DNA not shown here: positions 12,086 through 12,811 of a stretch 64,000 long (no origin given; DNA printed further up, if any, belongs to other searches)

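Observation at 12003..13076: Tandem, translationally coupled stand-alone TIR-domain genes in an AT-rich islet: candidate minimal TIR-based defence or NADase module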

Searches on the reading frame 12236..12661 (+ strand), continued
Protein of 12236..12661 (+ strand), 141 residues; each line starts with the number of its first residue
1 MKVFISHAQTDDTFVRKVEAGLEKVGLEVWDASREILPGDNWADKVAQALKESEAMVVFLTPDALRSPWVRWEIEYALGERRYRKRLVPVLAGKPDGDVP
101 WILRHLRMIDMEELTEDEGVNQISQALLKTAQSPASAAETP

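Call 65: fold_search(model_id=the predicted structure, library=pdb)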
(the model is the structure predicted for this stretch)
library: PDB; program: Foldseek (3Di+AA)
matches with E <= 10: 1788; with E <= 0.001: 153
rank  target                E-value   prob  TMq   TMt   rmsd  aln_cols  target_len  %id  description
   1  8w8m_1A               2.3e-07  1.00  0.72  0.75   3.0       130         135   24  Cryo-EM structure of helical filament of MyD88 TIR (released 2024-09-04)
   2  8yym_A                3.9e-07  1.00  0.74  0.77   2.7       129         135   25  Cryo-EM structure of cylindrical fiber of MyD88 TIR (released 2025-03-26)
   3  8spo_I                5.0e-07  1.00  0.73  0.30   3.3       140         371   21  Tetramerized activation of MapSPARTA bound with NAD+ (released 2023-08-23)
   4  7uxu_A                7.8e-07  1.00  0.74  0.77   2.9       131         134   24  CryoEM structure of the TIR domain from AbTir in complex with 3AD (released 2022-09-07)
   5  7beq                  8.9e-07  1.00  0.74  0.75   2.9       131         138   24  MicroED structure of the MyD88 TIR domain higher-order assembly (released 2021-03-10)
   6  5uzb_A                9.4e-07  1.00  0.74  0.73   3.0       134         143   25  Cryo-EM structure of the MAL TIR domain filament (released 2017-07-26)
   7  8i87_A                1.2e-06  1.00  0.73  0.27   3.3       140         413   21  Cryo-EM structure of TIR-APAZ/Ago-gRNA-DNA complex (released 2023-07-19)
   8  8i87_C                1.4e-06  1.00  0.69  0.26   3.8       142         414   20  Cryo-EM structure of TIR-APAZ/Ago-gRNA-DNA complex (released 2023-07-19)
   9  8i87_G                1.6e-06  1.00  0.73  0.28   3.3       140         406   20  Cryo-EM structure of TIR-APAZ/Ago-gRNA-DNA complex (released 2023-07-19)
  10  8qlp_E                1.8e-06  1.00  0.73  0.27   3.1       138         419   21  CryoEM structure of the RNA/DNA bound SPARTA (BabAgo/TIR-APAZ) tetrameric complex (released 2024-01-31)
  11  7nuw                  3.4e-06  1.00  0.65  0.59   4.0       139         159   19  Crystal structure of the TIR domain of human TLR1 (crystallised with Zn2+ ions) (released 2021-08-25)
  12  4w8g                  4.1e-06  1.00  0.70  0.78   2.9       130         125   20  Crystal structure of the TIR domain of the Toll-related Receptor TRR-2 from the lower metazoan Hydra magnipapillata (cry (released 2015-09-09)
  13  3h16_B                4.1e-06  1.00  0.64  0.65   4.3       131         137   23  Crystal structure of a bacteria TIR domain, PdTIR from Paracoccus denitrificans (released 2009-06-16)
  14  7ylf                  4.6e-06  1.00  0.65  0.64   3.9       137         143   21  Crystal structure of the chicken Toll-like receptor 15 TIR domain (2-mercaptoethanol adduct) (released 2023-05-31)
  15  7nux                  4.6e-06  1.00  0.65  0.59   4.0       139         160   19  Crystal structure of the TIR domain of human TLR1 (crystallised without ZN2+ ions) (released 2021-08-25)
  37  4c6t_D                2.1e-05  1.00  0.74  0.65   4.5       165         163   17  Crystal structure of the RPS4 and RRS1 TIR domain heterodimer (released 2014-05-28)
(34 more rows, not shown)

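Call 73: search_protein_families(library=ncbifam, proteins=[window:12236-12658:+, L003:7438-7929:+, L022:6958-7371:+, L049:6592-6891:+, L049:5699-5923:+], max_evalue=0.01)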
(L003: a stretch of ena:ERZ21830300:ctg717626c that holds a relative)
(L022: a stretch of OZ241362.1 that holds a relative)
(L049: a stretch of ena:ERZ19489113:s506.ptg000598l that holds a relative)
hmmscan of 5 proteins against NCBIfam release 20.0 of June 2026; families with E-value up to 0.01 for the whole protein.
window:12236-12658:+ (141 aa): 3 families
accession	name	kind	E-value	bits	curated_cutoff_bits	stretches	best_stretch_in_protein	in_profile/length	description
NF042941.1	Retron_TIR_antiphage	equivalog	4.5e-11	42.2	600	1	2-99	341-440/464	TIR domain-containing anti-phage reverse transcriptase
NF058526.1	Thoeris_type3_ThcB4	equivalog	8.7e-08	31.4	220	1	2-78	129-206/375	Thoeris type III anti-phage system protein ThcB4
NF040588.1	FxsC_Nterm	equivalog_domain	0.00094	19.2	130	1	34-105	52-133/182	TIR-like protein FxsC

L003:7438-7929:+ (164 aa): 0 families

L022:6958-7371:+ (138 aa): 0 families

L049:6592-6891:+ (100 aa): 2 families
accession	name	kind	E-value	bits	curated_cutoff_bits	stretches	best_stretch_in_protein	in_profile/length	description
NF049971.1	CRISPR_Cas9d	exception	1.1e-11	44.1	375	1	34-92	543-604/986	type II CRISPR RNA-guided endonuclease Cas9d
NF040563.1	guided_IscB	equivalog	3.6e-06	26.3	175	1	34-84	190-238/314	RNA-guided endonuclease IscB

L049:5699-5923:+ (75 aa): 0 families

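Call 74: search_protein_families(library=phrogs, proteins=[window:12236-12658:+, L003:7438-7929:+, L022:6958-7371:+], max_evalue=0.001)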
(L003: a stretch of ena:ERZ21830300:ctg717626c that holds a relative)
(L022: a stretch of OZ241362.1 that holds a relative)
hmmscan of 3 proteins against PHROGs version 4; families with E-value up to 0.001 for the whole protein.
window:12236-12658:+ (141 aa): 4 families
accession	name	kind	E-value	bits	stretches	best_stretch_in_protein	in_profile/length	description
phrog_15646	-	unknown function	5.5e-09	36.9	1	3-76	162-236/293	-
phrog_24215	-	unknown function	2e-06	28.6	1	4-113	74-184/200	-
phrog_29177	-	unknown function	9.5e-06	26.3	1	2-78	5-86/250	-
phrog_13899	-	unknown function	2.7e-05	24.7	1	1-91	1-93/275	-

L003:7438-7929:+ (164 aa): 0 families

L022:6958-7371:+ (138 aa): 1 family
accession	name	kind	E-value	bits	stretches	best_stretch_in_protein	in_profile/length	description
phrog_6988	-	unknown function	1.1e-31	110.5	1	4-134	1-133/135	-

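Call 88: find_homologous_proteins(query=L003:7438-7929:+, max_evalue=0.001)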
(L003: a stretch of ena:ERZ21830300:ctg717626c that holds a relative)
Query L003:7438-7929:+ (164 aa): 1061 proteins with E <= 0.001 among 1144 candidates; the best 120 are listed.
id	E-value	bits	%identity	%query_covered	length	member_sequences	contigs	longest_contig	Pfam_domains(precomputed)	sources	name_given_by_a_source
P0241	3.8e-102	357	97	100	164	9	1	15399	PF24838.3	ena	-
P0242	3.8e-97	341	91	100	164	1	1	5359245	PF24838.3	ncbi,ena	-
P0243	2.0e-90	319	88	98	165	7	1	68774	PF24838.3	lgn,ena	-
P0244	2.7e-90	319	88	99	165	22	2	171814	PF24838.3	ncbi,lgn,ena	-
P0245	3.0e-87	309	85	100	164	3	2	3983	PF24838.3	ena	-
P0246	2.3e-86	306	84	100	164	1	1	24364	PF24838.3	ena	-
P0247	3.8e-86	305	85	100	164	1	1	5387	PF24838.3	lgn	-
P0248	5.5e-86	305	85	100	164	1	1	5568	PF24838.3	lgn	-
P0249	5.5e-85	302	83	100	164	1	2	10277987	PF24838.3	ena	-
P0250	5.1e-84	298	84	98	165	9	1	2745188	PF24838.3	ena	-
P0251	8.4e-83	294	80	100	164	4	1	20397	PF24838.3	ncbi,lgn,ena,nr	ncbi:MAG: hypothetical protein OXK78_15800 [Caldilineaceae bacterium]|nr:hypothetical protein [Caldi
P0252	1.7e-82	293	79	100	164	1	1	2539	PF24838.3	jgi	-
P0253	1.9e-82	293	79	100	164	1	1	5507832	PF24838.3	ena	-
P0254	2.4e-82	293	79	91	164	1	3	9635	PF24838.3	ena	-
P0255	4.8e-82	292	78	99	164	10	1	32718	PF24838.3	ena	-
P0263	1.1e-76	275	78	97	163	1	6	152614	PF24838.3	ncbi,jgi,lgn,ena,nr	ncbi:MAG: hypothetical protein EBZ36_01220 [Acidobacteria bacterium]|jgi:hypothetical protein|nr:hyp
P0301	9.2e-72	259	74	99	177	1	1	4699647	PF24838.3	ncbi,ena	-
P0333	1.6e-68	248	68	97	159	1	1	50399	PF24838.3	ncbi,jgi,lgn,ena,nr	ncbi:MAG: hypothetical protein B6244_12735 [Candidatus Cloacimonetes bacterium 4572_55]|nr:MAG: hypo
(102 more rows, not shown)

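Call 89: find_encoding_contigs(protein=P0263, flank=3000, max_places=3)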
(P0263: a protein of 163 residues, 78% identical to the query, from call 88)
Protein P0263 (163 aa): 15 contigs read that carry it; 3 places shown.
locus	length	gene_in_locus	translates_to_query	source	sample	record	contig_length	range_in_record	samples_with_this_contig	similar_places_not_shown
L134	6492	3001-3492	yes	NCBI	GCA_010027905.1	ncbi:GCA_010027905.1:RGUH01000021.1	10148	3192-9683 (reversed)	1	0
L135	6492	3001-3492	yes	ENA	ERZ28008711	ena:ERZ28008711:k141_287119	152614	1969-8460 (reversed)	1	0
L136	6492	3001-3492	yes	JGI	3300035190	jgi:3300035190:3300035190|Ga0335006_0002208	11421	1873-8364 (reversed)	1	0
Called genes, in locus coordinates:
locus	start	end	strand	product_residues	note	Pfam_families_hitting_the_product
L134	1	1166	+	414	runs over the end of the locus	PF13173:AAA_14, PF13635:DUF4143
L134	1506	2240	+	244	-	PF18734:HEPN_AbiU2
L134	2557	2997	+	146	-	PF08937:ThsB_TIR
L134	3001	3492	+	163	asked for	PF24838:8xMP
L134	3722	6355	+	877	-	PF04313:HSDR_N (weak), PF00270:DEAD, PF04851:ResIII, PF18766:SWI2_SNF2, PF00271:Helicase_C (weak), PF08463:EcoEI_R_C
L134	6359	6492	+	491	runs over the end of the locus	PF12161:HsdM_N, PF02384:N6_Mtase, PF01170:UPF0020, PF07669:Eco57I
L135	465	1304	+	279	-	-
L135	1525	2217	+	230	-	PF18734:HEPN_AbiU2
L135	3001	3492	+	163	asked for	PF24838:8xMP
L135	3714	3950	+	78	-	-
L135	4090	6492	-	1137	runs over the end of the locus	PF13620:CarboxypepD_reg, PF25183:OMP_b-brl_4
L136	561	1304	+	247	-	-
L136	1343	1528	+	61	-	-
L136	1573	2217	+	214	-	PF18734:HEPN_AbiU2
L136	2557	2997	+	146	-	PF08937:ThsB_TIR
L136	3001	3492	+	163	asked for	PF24838:8xMP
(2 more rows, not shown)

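Call 90: find_encoding_contigs(protein=P0301, flank=3000, max_places=2)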
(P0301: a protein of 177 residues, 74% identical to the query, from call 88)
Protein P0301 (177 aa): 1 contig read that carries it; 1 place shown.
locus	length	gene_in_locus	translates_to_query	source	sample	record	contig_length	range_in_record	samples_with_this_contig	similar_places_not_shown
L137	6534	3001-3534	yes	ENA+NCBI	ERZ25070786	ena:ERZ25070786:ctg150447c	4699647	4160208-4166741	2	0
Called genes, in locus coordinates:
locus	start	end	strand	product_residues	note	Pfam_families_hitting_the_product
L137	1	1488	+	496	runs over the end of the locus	PF01420:Methylase_S (weak)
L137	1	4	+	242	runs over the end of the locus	PF02384:N6_Mtase, PF07669:Eco57I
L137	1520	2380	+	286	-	PF01582:TIR (weak), PF13676:TIR_2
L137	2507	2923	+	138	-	PF08937:ThsB_TIR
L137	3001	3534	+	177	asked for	PF24838:8xMP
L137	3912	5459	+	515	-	PF02028:BCCT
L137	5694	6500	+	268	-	PF23441:SDR (weak), PF00106:adh_short, PF08659:KR, PF13561:adh_short_C2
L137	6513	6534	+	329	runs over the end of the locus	PF01263:Aldose_epim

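Call 91: find_encoding_contigs(protein=P0333, flank=3000, max_places=2)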
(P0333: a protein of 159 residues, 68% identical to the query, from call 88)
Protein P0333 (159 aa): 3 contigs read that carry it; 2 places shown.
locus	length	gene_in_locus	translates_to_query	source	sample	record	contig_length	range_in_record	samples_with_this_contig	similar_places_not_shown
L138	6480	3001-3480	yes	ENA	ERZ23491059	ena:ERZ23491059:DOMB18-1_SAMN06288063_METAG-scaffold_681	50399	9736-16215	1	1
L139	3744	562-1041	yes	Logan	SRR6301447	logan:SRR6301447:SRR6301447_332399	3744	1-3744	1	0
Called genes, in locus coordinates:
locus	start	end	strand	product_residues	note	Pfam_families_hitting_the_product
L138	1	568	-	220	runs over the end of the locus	-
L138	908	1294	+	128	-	PF13701:DDE_Tnp_1_4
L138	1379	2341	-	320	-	PF13495:Phage_int_SAM_4, PF00589:Phage_integrase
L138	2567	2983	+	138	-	PF08937:ThsB_TIR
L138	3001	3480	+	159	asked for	PF24838:8xMP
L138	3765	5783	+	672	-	PF03235:GmrSD_N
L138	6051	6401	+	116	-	PF05222:AlaDh_PNT_N (weak)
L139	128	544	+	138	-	PF08937:ThsB_TIR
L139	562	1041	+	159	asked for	PF24838:8xMP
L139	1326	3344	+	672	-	PF03235:GmrSD_N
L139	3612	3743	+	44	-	?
